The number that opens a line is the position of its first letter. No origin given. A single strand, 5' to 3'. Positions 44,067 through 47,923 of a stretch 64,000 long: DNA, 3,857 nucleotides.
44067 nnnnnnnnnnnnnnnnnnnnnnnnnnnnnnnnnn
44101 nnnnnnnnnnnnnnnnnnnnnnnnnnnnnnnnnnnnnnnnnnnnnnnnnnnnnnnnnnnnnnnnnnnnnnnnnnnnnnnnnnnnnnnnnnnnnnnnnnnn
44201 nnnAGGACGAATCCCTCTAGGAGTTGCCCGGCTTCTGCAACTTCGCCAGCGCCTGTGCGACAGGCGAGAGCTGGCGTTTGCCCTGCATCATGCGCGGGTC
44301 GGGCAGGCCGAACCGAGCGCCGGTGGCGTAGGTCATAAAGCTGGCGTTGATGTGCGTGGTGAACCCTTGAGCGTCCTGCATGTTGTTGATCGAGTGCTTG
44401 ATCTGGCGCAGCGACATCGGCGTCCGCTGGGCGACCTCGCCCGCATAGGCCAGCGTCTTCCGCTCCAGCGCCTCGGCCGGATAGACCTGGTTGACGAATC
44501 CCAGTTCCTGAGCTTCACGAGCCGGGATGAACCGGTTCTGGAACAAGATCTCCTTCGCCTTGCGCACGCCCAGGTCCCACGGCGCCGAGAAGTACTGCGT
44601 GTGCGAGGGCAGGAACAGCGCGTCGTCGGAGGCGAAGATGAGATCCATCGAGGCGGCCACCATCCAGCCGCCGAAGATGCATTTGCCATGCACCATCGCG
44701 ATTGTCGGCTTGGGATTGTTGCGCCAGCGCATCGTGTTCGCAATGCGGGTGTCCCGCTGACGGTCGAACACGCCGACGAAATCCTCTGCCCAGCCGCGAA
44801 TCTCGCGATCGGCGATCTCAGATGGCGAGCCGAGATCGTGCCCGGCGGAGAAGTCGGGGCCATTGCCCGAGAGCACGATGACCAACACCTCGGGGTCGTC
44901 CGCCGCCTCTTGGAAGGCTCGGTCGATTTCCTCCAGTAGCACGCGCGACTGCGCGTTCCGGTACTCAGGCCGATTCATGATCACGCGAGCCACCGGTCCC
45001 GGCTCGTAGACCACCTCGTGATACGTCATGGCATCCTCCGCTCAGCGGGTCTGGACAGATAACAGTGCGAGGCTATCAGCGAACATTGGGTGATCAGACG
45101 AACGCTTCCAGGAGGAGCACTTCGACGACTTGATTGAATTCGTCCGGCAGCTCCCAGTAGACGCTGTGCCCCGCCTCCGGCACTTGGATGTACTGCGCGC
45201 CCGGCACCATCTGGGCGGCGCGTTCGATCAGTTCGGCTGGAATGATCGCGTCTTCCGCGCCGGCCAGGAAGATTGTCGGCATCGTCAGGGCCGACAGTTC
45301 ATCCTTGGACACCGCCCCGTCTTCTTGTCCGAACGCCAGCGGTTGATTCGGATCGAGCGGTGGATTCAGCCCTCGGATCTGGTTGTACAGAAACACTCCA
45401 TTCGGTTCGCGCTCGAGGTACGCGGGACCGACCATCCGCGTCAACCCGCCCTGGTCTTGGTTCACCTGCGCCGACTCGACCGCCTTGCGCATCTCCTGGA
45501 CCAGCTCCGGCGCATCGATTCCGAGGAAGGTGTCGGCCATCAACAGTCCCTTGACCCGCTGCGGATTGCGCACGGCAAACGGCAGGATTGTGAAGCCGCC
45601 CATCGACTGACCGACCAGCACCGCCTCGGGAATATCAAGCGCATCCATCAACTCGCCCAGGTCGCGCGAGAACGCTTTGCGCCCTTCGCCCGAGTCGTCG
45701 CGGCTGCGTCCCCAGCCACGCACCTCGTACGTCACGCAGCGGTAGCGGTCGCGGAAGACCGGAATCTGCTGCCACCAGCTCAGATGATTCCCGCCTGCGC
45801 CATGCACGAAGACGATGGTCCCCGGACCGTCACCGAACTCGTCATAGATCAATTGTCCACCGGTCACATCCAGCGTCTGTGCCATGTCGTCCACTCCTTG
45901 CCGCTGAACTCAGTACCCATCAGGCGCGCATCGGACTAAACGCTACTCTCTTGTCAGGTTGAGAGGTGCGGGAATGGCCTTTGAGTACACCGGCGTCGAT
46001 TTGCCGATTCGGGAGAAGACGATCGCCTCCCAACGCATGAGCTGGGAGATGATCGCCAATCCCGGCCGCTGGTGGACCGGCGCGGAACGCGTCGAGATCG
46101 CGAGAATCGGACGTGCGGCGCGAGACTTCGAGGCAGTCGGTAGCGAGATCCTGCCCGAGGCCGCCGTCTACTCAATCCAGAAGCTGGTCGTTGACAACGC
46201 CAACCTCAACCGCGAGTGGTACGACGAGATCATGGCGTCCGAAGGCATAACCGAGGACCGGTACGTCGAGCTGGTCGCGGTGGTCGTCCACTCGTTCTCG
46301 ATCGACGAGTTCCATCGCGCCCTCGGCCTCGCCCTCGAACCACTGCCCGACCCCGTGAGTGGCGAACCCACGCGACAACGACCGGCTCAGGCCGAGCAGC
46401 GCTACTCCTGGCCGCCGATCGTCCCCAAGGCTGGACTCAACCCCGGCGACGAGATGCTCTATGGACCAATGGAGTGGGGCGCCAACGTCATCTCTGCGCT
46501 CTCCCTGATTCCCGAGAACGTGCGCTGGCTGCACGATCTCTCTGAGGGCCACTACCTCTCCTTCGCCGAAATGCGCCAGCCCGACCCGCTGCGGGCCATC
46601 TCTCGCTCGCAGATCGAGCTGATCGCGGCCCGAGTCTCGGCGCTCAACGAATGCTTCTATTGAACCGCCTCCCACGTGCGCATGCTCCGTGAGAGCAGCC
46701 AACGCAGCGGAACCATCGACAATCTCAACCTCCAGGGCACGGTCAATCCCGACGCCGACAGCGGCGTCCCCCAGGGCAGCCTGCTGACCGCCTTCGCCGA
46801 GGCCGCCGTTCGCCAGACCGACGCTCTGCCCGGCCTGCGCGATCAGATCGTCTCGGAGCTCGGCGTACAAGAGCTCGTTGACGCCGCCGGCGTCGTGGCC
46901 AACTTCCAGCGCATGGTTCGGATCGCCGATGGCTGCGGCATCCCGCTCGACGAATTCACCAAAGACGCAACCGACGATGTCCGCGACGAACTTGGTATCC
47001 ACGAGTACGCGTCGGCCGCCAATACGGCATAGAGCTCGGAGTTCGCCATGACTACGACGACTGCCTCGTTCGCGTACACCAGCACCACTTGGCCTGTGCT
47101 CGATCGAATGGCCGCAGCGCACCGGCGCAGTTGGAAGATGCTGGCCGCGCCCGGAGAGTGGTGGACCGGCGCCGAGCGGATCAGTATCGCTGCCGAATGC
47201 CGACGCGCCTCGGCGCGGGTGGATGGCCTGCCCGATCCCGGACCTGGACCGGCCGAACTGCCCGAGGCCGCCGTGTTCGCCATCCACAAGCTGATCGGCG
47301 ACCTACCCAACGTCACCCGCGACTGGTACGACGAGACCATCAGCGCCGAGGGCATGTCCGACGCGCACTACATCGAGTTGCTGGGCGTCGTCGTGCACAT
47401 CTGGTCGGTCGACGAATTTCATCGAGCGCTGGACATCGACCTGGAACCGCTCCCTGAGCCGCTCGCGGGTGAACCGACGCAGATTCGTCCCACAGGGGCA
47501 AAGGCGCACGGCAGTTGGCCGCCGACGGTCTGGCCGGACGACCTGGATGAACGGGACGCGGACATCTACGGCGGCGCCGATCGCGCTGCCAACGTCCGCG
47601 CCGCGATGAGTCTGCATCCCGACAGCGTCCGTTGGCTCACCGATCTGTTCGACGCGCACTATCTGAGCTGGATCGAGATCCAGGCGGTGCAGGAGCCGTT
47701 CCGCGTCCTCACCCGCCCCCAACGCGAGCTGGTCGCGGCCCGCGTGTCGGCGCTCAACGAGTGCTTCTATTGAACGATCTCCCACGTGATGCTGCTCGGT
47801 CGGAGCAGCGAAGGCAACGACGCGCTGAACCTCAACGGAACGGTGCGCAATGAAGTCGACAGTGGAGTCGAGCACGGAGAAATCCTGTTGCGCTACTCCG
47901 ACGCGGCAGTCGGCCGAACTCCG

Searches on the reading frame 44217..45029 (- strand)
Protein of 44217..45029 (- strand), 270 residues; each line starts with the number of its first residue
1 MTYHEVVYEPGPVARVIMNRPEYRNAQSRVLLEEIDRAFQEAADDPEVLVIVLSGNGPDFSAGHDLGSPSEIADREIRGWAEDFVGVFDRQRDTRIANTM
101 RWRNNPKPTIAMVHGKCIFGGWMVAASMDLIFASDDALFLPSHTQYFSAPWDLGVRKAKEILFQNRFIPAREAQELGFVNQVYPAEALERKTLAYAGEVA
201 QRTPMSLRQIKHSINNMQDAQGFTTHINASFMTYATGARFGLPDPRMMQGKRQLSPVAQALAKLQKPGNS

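Call 9: search_protein_families(library=pfam, proteins=[window:44217-45029:-], max_evalue=0.001)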
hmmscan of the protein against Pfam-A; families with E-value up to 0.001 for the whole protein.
window:44217-45029:- (270 aa): 2 families
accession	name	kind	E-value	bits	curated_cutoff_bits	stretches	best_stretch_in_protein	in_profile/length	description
PF00378.25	ECH_1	-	2e-29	103.1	27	1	13-222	6-213/251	Enoyl-CoA hydratase/isomerase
PF16113.10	ECH_2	-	8.5e-09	35.8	27.2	1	14-138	2-119/335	Enoyl-CoA hydratase/isomerase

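Call 34: search_protein_families(library=ncbifam, proteins=[window:44217-45029:-], max_evalue=0.001)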
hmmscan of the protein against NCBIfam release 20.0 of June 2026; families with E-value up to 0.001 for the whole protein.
window:44217-45029:- (270 aa): 64 families (the best 25 are shown)
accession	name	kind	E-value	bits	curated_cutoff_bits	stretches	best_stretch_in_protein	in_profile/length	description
NF006140.0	PRK08290.1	subfamily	4.3e-71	239.5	280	1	3-235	7-258/292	enoyl-CoA hydratase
NF004857.0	PRK06210.1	equivalog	2.4e-32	112.4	341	1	2-217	6-232/275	enoyl-CoA hydratase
NF051848.1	EnCoAHydtEchA19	equivalog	9.5e-32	110.5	400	1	7-222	4-223/258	enoyl-CoA hydratase EchA19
NF005637.0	PRK07396.1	equivalog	1.8e-31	109.5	380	1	3-223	12-233/273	1,4-dihydroxy-2-naphthoyl-CoA synthase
NF006128.0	PRK08272.1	subfamily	3e-31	108.8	257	1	6-228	15-260/308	crotonase/enoyl-CoA hydratase family protein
NF004840.0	PRK06190.1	equivalog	1.8e-29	103.1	253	1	10-222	11-221/260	enoyl-CoA hydratase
NF006008.0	PRK08139.1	equivalog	2.3e-28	99.5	313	1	11-215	19-221/266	enoyl-CoA hydratase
TIGR01929.1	menB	equivalog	4.6e-28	98.5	342.7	1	11-223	11-223/259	1,4-dihydroxy-2-naphthoyl-CoA synthase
NF004796.0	PRK06144.1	subfamily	8.8e-28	97.5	272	1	11-221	16-227/262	enoyl-CoA hydratase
NF005699.0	PRK07509.1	equivalog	1.8e-26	93.4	249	1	13-222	14-226/267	crotonase/enoyl-CoA hydratase family protein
NF004781.0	PRK06127.1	subfamily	3.6e-26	92.4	291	1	11-220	19-229/269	enoyl-CoA hydratase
NF004794.0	PRK06142.1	equivalog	1.5e-25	90.4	308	2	11-139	14-142/273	crotonase/enoyl-CoA hydratase family protein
NF006588.0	PRK09120.1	equivalog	2.1e-25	89.4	276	1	12-219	17-226/276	p-hydroxycinnamoyl CoA hydratase/lyase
NF042430.2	EnCoAhydt_DpgD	equivalog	2.6e-25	89.3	400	1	11-219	5-217/258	enoyl-CoA-hydratase DpgD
NF005864.0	PRK07799.1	equivalog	1.5e-24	86.6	316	1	5-229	10-238/266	crotonase/enoyl-CoA hydratase family protein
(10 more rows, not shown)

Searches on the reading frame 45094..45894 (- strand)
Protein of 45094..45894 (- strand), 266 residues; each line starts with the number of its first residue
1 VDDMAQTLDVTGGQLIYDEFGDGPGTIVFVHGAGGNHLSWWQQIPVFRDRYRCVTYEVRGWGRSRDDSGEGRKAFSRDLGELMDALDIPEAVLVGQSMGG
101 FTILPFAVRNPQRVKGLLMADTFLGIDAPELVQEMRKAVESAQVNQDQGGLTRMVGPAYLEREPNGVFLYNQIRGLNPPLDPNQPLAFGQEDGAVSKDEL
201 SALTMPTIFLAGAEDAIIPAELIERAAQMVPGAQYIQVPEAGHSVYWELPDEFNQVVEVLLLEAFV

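Call 9: search_protein_families(library=pfam, proteins=[window:45094-45894:-], max_evalue=0.001)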
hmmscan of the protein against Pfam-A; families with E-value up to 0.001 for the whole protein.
window:45094-45894:- (266 aa): 5 families
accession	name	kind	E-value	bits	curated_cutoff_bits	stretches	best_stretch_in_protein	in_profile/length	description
PF00561.26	Abhydrolase_1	-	6.4e-29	101.8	25.8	1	26-248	2-243/245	alpha/beta hydrolase fold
PF12697.13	Abhydrolase_6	-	2.7e-22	80.9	26.3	1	27-255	1-216/217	Alpha/beta hydrolase family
PF12146.15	Hydrolase_4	-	1.2e-12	48.1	27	1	25-248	5-237/239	Serine aminopeptidase, S33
PF12695.13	Abhydrolase_5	-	0.0001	22.6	27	0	197-244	93-141/164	Alpha/beta hydrolase family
PF08386.16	Abhydrolase_4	-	0.00056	20.4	21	0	203-247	33-77/103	TAP-like protein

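Call 34: search_protein_families(library=ncbifam, proteins=[window:45094-45894:-], max_evalue=0.001)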
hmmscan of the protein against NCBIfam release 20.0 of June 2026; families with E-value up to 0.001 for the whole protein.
window:45094-45894:- (266 aa): 32 families (the best 25 are shown)
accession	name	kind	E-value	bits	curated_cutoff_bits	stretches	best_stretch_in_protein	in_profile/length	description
TIGR02427.1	protocat_pcaD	equivalog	1.3e-28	100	255.85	1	26-258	15-247/251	3-oxoadipate enol-lactonase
NF051488.1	bifunc_PcaDC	exception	4e-25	88.7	390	1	25-258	13-247/375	bifunctional 3-oxoadipate enol-lactonase/4-carboxymuconolactone decarboxylase PcaDC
NF011457.0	PRK14875.1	equivalog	4.7e-23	81.7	307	1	6-258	113-366/372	acetoin dehydrogenase dihydrolipoyllysine-residue acetyltransferase subunit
TIGR03695.1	menH_SHCHC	equivalog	5.2e-22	78.5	208.55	2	26-133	4-115/252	2-succinyl-6-hydroxy-2,4-cyclohexadiene-1-carboxylate synthase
TIGR03611.1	RutD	equivalog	6.6e-21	74.8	238.5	1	25-128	14-119/258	pyrimidine utilization protein D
NF050089.1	i_nPHAscl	equivalog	1.1e-18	67.3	300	2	12-120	6-115/288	intracellular short-chain-length polyhydroxyalkanoate depolymerase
TIGR03056.1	bchO_mg_che_rel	equivalog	2.2e-18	66.3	172.55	2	7-113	10-119/278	alpha/beta fold hydrolase BchO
NF051487.1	bifunc_PcaCD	exception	2.8e-18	66.2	430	1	25-261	173-411/413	bifunctional 4-carboxymuconolactone decarboxylase/3-oxoadipate enol-lactonase PcaCD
NF045632.1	hydroxlase_HsaD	equivalog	6.4e-17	61.4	400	1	5-122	14-138/290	4,5:9,10-diseco-3-hydroxy-5,9,17-trioxoandrosta-1(10),2-diene-4-oate hydrolase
NF002873.0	PRK03204.1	equivalog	8.4e-17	61.4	466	1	8-124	19-136/286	haloalkane dehalogenase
NF002938.0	PRK03592.1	equivalog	9e-16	58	241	1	5-139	12-147/298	haloalkane dehalogenase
TIGR01738.1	bioH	equivalog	1.3e-14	54.4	206.95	2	22-123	2-99/245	pimeloyl-ACP methyl ester esterase BioH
TIGR01250.1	pro_imino_pep_2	subfamily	4.4e-14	52.7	167.65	2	6-142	5-147/288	proline iminopeptidase-family hydrolase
TIGR03343.1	biphenyl_bphD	equivalog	5.2e-14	52.1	462.15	1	14-125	21-138/282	2-hydroxy-6-oxo-6-phenylhexa-2,4-dienoate hydrolase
NF008340.0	PRK11126.1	equivalog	1.1e-11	44.4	261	1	26-133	16-123/255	2-succinyl-6-hydroxy-2,4-cyclohexadiene-1-carboxylate synthase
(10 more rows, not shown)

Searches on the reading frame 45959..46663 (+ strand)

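Call 34: search_protein_families(library=ncbifam, proteins=[window:45959-46663:+], max_evalue=0.001)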
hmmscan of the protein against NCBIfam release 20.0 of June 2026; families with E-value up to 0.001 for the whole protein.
window:45959-46663:+ (234 aa): 1 family
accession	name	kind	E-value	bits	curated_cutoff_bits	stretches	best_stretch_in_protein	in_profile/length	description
NF041238.1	AhpD_rel_CFYUT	equivalog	5.5e-62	210.1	175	1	17-234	1-238/357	alkylhydroperoxidase-related (seleno)protein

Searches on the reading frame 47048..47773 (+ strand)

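Call 34: search_protein_families(library=ncbifam, proteins=[window:47048-47773:+], max_evalue=0.001)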
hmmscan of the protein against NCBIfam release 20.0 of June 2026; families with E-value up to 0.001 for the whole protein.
window:47048-47773:+ (241 aa): 1 family
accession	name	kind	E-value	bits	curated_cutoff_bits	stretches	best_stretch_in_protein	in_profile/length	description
NF041238.1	AhpD_rel_CFYUT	equivalog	4.4e-62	210.4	175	1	19-241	3-238/357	alkylhydroperoxidase-related (seleno)protein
